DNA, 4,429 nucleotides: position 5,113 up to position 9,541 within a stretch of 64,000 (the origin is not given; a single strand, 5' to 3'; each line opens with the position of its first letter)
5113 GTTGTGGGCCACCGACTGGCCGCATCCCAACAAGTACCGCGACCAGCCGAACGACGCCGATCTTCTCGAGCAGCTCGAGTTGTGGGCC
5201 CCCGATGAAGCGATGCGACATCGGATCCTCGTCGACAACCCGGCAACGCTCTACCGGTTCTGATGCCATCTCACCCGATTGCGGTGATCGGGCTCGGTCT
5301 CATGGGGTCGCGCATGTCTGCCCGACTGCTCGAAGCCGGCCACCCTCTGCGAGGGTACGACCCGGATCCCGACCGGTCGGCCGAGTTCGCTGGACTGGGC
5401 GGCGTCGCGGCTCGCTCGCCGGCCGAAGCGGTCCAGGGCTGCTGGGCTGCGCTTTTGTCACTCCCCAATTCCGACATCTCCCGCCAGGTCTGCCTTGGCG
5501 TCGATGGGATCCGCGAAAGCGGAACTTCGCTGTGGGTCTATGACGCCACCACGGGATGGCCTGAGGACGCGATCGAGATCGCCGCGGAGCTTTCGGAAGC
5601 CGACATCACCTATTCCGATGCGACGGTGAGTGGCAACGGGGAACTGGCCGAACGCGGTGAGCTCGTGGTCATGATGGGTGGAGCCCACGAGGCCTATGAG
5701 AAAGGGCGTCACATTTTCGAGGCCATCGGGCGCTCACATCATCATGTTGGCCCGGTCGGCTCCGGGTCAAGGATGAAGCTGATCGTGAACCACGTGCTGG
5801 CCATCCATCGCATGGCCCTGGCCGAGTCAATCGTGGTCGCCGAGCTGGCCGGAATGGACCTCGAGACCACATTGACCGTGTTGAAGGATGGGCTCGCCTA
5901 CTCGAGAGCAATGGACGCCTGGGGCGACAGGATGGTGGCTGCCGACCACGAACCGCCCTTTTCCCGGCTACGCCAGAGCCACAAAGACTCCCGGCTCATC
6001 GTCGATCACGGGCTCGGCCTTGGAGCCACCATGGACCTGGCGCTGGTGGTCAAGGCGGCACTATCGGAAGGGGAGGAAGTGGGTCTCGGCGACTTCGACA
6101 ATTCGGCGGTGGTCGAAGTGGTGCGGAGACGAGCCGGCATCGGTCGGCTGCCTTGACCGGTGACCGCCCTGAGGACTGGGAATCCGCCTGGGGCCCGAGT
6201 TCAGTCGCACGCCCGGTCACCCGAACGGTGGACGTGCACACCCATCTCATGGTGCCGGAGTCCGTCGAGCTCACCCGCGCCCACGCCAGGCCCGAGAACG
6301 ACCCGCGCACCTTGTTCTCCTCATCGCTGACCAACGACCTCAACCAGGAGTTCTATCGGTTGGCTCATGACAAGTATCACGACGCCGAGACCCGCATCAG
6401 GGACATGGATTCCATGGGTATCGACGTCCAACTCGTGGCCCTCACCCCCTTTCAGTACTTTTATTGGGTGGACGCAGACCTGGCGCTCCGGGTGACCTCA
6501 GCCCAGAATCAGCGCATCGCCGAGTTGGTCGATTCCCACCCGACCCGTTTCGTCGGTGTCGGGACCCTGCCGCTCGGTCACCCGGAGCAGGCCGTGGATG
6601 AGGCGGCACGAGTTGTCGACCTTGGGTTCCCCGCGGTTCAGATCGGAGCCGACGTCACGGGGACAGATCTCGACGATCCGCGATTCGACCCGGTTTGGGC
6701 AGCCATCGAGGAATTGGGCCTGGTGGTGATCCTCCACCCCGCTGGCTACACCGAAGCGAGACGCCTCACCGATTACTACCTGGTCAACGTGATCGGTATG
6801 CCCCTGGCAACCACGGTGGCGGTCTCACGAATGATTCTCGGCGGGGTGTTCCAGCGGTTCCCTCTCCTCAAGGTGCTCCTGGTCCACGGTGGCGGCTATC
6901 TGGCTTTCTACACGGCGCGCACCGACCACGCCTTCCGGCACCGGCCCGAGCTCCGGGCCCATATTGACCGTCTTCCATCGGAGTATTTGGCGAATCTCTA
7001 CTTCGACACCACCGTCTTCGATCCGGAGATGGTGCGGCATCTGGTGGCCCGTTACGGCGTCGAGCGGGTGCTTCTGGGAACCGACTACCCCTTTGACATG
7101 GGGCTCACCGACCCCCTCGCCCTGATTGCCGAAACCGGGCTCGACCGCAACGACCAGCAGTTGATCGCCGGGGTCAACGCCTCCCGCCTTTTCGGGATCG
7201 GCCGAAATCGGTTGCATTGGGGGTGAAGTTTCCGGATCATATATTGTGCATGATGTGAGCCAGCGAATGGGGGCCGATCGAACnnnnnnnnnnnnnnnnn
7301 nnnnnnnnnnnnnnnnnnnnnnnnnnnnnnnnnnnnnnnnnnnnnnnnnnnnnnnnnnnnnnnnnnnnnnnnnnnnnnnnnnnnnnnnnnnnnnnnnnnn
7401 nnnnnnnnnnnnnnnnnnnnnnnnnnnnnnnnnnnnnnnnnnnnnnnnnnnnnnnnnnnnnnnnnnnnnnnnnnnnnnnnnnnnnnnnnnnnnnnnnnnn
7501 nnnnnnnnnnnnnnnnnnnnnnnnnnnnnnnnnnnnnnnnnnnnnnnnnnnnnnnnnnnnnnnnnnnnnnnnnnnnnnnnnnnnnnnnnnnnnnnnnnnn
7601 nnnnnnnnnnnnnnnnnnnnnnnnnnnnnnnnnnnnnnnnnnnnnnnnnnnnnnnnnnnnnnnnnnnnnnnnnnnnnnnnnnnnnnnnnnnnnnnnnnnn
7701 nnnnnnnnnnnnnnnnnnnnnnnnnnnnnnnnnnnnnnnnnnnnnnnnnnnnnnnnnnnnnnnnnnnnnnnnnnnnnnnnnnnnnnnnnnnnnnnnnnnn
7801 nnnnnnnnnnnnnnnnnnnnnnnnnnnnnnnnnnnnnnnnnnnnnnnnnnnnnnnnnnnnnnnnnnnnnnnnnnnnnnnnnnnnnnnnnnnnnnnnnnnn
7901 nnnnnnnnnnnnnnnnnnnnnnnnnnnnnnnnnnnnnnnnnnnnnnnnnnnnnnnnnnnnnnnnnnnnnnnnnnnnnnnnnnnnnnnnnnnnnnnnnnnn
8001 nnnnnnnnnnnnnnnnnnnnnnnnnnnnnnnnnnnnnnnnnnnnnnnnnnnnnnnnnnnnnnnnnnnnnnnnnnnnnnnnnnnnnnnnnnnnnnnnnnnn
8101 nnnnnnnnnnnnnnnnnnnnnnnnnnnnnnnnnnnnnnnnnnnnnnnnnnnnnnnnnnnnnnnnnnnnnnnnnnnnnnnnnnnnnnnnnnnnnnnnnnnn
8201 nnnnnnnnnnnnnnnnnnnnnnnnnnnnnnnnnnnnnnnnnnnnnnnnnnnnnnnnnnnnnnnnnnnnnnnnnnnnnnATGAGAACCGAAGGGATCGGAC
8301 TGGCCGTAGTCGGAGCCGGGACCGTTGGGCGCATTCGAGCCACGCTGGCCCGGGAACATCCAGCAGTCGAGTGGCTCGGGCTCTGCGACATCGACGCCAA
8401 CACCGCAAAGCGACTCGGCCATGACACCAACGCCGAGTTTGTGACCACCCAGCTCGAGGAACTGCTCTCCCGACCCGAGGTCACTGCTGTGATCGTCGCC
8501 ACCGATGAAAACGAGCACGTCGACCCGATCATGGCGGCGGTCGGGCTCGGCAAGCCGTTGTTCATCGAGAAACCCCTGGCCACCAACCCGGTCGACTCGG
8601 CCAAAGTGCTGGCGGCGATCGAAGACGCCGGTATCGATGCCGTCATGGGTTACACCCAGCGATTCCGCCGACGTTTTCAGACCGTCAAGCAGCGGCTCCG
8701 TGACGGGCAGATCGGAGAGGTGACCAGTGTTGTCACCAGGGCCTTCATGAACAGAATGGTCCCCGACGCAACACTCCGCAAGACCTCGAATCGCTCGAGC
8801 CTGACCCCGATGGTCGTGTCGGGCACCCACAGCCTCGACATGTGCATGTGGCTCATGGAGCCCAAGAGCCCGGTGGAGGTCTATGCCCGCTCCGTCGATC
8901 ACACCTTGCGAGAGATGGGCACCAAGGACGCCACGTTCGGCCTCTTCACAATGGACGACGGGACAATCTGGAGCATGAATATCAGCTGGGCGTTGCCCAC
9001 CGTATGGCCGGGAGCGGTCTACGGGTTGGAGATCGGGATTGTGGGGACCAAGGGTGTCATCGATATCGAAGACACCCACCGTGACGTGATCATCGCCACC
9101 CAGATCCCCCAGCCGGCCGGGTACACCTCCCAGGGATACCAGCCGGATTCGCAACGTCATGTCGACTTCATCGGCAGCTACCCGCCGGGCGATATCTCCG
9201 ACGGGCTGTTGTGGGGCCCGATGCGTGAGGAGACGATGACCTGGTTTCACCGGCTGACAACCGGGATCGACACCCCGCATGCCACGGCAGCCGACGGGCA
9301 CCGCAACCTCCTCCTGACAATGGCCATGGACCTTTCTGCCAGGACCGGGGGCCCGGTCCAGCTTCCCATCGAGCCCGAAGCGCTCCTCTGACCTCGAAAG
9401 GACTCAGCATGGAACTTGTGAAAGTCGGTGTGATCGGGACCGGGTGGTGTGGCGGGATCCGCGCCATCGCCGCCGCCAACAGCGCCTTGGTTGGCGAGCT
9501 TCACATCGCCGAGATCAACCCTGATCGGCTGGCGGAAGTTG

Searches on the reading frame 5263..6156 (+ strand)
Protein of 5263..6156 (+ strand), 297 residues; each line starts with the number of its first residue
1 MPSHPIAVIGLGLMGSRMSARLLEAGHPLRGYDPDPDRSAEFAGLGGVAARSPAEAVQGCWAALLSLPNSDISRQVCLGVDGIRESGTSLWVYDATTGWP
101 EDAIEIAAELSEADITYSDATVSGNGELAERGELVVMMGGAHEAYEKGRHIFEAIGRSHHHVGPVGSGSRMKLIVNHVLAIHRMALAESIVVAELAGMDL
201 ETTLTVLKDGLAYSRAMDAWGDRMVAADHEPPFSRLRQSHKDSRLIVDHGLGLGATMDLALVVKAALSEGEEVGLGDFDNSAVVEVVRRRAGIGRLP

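Call 59: search_protein_families(library=pfam, proteins=[window:5263-6156:+], max_evalue=0.0001)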
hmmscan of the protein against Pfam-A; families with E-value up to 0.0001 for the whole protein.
window:5263-6156:+ (297 aa): 3 families
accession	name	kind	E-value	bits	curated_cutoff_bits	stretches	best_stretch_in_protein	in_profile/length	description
PF03446.21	NAD_binding_2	-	1.2e-32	113.6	21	1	6-163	2-161/161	NAD binding domain of 6-phosphogluconate dehydrogenase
PF14833.11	NAD_binding_11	-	2.3e-19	70.3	30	1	166-286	1-121/122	NAD-binding of NADP-dependent 3-hydroxyisobutyrate dehydrogenase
PF03807.23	F420_oxidored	-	1.8e-06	28.9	21.6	1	6-73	2-73/94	NADP oxidoreductase coenzyme F420-dependent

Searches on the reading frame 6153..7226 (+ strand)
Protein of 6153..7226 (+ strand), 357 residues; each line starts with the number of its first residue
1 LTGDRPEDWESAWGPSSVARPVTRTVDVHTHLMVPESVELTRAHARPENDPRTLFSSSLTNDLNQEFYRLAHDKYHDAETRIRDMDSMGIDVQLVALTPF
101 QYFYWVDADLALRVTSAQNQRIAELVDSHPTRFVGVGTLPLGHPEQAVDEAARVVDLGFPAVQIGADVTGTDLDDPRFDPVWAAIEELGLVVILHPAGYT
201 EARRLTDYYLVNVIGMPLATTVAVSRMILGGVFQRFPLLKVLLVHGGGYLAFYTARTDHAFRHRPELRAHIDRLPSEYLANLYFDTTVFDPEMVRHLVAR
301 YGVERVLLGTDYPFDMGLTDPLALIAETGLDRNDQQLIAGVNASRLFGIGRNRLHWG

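Call 37: search_protein_families(library=pfam, proteins=[window:6153-7226:+], max_evalue=0.0001)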
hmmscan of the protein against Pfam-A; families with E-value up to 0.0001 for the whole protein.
window:6153-7226:+ (357 aa): 1 family
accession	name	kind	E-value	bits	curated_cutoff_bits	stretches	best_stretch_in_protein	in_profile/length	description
PF04909.20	Amidohydro_2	-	1.1e-44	153.8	26.4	1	26-349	1-289/289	Amidohydrolase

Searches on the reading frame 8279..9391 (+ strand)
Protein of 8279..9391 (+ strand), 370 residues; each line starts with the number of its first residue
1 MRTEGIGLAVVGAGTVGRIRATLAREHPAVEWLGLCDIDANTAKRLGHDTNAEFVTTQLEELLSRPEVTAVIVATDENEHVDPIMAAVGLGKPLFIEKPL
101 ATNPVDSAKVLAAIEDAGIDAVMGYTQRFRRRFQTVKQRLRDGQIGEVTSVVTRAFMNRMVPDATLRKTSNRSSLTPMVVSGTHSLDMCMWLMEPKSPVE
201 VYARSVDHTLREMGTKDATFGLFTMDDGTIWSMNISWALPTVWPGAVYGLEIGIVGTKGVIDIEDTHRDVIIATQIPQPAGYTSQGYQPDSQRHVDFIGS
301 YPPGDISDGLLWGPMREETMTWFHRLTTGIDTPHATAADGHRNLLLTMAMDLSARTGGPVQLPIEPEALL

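Call 37: search_protein_families(library=pfam, proteins=[window:8279-9391:+], max_evalue=0.0001)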
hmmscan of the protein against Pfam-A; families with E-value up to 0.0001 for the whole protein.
window:8279-9391:+ (370 aa): 3 families
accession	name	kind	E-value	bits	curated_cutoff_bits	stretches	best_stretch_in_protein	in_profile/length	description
PF01408.29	GFO_IDH_MocA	-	3.7e-18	66.8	24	1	7-118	2-113/120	Oxidoreductase family, NAD-binding Rossmann fold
PF22725.1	GFO_IDH_MocA_C3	-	1.4e-14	54.5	27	1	133-261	1-123/124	GFO/IDH/MocA C-terminal domain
PF02894.22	GFO_IDH_MocA_C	-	4.3e-10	40.2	22.9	1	137-362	1-218/218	Oxidoreductase family, C-terminal alpha/beta domain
